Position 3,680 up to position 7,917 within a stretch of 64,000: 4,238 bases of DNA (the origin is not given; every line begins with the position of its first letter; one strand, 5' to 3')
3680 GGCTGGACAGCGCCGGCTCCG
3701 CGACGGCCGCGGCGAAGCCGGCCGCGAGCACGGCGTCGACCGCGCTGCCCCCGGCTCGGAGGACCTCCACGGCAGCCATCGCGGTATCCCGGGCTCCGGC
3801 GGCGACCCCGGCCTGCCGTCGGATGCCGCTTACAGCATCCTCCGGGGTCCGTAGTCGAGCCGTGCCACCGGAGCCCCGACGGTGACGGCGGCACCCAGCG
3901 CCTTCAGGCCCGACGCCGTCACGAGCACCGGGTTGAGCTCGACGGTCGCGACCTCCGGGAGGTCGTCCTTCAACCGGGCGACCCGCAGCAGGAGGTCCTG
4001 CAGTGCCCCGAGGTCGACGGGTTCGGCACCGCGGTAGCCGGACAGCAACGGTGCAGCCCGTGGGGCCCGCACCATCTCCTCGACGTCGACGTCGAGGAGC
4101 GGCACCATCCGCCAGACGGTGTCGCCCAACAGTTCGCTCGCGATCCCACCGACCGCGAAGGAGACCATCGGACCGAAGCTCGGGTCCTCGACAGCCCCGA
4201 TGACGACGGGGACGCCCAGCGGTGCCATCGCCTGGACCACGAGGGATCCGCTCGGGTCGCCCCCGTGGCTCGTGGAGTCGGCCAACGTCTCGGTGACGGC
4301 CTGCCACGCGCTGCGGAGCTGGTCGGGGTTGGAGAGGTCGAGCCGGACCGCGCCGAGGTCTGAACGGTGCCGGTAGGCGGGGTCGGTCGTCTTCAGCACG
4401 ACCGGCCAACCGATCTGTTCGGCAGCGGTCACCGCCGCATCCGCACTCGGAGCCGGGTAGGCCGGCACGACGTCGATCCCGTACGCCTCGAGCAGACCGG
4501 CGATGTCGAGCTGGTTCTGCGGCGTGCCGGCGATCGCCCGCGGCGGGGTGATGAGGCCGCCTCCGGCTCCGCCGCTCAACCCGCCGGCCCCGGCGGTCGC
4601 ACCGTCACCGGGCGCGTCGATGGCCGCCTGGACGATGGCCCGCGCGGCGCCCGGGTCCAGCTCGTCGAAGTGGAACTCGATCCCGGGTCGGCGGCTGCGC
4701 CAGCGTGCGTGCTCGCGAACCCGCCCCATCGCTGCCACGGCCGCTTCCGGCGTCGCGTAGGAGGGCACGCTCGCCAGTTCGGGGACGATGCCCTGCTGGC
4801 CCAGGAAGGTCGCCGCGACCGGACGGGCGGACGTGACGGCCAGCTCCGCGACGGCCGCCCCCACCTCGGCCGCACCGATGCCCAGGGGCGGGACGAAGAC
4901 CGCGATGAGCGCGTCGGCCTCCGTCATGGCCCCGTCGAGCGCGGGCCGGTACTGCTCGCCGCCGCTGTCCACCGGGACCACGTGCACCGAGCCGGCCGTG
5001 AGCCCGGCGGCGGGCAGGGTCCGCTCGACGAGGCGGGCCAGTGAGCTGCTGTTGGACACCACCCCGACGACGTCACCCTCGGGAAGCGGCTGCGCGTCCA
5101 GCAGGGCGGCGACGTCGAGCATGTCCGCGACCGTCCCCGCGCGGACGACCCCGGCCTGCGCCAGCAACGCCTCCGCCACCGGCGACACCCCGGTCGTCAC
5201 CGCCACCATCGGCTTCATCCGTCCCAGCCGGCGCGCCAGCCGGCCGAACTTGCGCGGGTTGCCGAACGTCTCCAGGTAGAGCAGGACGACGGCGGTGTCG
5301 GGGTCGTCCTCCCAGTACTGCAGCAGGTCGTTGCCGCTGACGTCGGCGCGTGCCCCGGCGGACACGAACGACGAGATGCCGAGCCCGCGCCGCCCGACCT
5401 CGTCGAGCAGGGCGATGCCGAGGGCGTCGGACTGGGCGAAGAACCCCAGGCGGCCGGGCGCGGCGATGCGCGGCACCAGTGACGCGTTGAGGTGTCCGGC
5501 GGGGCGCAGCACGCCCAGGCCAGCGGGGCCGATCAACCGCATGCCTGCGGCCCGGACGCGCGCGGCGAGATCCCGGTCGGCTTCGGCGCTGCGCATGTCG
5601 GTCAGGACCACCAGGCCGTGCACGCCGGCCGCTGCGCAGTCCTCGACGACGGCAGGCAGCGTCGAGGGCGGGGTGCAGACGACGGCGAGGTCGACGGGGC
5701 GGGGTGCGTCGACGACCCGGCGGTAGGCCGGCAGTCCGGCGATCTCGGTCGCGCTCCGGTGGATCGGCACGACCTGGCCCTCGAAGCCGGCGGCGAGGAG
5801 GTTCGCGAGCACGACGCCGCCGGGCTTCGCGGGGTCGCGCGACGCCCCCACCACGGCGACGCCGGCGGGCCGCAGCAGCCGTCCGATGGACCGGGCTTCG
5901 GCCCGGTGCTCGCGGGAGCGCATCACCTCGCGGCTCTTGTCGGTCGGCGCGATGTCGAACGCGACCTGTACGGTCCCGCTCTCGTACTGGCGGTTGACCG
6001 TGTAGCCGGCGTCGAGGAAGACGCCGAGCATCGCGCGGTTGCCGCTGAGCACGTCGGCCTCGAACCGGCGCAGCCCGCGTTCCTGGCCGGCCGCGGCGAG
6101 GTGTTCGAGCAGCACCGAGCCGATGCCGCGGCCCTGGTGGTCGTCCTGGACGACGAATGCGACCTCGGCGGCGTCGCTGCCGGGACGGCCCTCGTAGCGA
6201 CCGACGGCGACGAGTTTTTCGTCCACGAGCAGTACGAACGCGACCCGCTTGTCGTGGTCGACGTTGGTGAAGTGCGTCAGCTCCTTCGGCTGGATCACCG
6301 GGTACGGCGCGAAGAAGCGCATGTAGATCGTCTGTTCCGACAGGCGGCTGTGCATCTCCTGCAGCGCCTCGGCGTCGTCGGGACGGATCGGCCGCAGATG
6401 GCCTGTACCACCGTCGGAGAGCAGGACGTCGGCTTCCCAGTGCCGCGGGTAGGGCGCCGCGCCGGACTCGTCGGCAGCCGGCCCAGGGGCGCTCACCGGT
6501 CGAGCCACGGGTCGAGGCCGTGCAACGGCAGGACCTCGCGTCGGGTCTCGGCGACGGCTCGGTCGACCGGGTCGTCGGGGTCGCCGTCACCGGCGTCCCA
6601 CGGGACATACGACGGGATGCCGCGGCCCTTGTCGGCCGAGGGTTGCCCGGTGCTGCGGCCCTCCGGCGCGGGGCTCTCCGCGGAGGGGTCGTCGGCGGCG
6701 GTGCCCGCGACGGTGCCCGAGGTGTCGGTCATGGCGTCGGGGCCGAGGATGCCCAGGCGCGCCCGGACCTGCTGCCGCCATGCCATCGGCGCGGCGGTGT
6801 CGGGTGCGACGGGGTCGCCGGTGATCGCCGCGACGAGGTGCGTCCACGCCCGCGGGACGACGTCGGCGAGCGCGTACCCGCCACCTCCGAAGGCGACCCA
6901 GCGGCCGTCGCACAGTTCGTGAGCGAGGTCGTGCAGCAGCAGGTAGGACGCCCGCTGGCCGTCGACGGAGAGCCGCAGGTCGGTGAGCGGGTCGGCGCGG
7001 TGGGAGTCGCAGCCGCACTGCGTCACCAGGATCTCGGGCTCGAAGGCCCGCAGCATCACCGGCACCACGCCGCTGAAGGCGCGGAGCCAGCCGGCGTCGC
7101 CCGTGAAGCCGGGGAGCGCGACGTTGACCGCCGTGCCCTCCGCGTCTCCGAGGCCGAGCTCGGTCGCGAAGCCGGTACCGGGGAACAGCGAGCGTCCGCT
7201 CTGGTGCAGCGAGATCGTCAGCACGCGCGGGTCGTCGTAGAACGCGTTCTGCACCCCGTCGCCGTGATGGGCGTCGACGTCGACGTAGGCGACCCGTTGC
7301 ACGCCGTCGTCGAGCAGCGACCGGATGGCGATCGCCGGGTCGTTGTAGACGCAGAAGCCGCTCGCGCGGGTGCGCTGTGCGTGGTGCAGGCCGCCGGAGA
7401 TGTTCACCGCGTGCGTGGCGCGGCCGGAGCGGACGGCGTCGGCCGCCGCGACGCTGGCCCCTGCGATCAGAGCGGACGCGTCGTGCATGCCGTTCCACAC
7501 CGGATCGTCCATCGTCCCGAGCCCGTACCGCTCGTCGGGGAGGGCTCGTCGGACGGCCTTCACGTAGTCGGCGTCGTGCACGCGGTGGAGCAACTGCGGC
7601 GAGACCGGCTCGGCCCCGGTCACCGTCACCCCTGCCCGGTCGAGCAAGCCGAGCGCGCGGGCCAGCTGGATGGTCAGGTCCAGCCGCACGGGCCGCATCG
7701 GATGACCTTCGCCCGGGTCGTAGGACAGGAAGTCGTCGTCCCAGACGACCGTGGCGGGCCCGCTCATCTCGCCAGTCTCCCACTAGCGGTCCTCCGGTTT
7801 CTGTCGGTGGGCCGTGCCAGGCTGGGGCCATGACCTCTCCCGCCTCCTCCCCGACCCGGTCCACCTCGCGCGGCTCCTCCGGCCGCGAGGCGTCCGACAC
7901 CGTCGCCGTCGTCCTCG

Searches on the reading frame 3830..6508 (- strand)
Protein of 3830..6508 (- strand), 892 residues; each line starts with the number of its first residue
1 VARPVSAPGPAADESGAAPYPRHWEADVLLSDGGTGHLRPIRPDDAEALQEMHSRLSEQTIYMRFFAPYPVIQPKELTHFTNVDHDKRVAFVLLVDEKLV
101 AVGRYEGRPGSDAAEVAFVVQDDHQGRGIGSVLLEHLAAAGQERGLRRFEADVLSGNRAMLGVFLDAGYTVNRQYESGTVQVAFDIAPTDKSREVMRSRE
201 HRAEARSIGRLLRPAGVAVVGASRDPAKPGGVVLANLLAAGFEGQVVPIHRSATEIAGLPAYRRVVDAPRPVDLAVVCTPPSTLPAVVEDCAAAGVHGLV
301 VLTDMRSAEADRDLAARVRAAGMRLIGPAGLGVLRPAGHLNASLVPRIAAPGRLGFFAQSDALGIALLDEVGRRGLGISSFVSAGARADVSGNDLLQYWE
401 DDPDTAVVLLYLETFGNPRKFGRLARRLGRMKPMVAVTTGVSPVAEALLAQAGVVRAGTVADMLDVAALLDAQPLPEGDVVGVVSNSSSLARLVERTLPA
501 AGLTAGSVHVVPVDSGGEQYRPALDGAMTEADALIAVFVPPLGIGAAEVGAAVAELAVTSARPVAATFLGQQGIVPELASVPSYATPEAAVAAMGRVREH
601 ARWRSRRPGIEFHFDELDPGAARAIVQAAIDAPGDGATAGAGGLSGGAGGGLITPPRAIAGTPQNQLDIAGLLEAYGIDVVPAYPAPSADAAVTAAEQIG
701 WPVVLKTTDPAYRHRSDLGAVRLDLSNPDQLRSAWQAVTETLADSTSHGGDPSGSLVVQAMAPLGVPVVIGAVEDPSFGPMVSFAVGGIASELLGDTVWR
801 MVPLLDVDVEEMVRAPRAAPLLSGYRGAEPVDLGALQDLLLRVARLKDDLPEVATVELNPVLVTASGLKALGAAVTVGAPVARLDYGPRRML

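Call 52: search_protein_families(library=pfam, proteins=[window:3830-6508:-], max_evalue=0.00001)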
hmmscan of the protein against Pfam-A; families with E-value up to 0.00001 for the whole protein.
window:3830-6508:- (892 aa): 7 families
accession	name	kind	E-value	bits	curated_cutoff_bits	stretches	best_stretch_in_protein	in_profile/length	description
PF13549.11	ATP-grasp_5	-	9.9e-58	195.5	27.6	1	667-877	13-221/221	ATP-grasp domain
PF13607.11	Succ_CoA_lig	-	4.9e-34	117.5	27.4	1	351-443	1-93/138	Succinyl-CoA ligase like flavodoxin domain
PF13380.12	CoA_binding_2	-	2e-25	90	22.8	1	217-334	3-114/116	CoA binding domain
PF00583.31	Acetyltransf_1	-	7.7e-12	46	20.7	1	67-168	14-115/116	Acetyltransferase (GNAT) family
PF02629.25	CoA_binding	-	2.8e-09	38.1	22.3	1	216-303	5-95/97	CoA binding domain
PF13302.13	Acetyltransf_3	-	5.2e-09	37.4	25.4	1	38-169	4-137/138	Acetyltransferase (GNAT) domain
PF13508.13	Acetyltransf_7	-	1.2e-06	29.3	27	1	90-152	5-66/84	Acetyltransferase (GNAT) domain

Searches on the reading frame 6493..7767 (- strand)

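Call 52: search_protein_families(library=pfam, proteins=[window:6493-7767:-], max_evalue=0.00001)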
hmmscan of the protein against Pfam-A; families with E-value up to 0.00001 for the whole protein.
window:6493-7767:- (424 aa): 1 family
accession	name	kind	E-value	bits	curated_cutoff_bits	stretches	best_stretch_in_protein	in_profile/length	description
PF00850.24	Hist_deacetyl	-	4.2e-84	282.8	27.9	1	22-314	1-297/298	Histone deacetylase domain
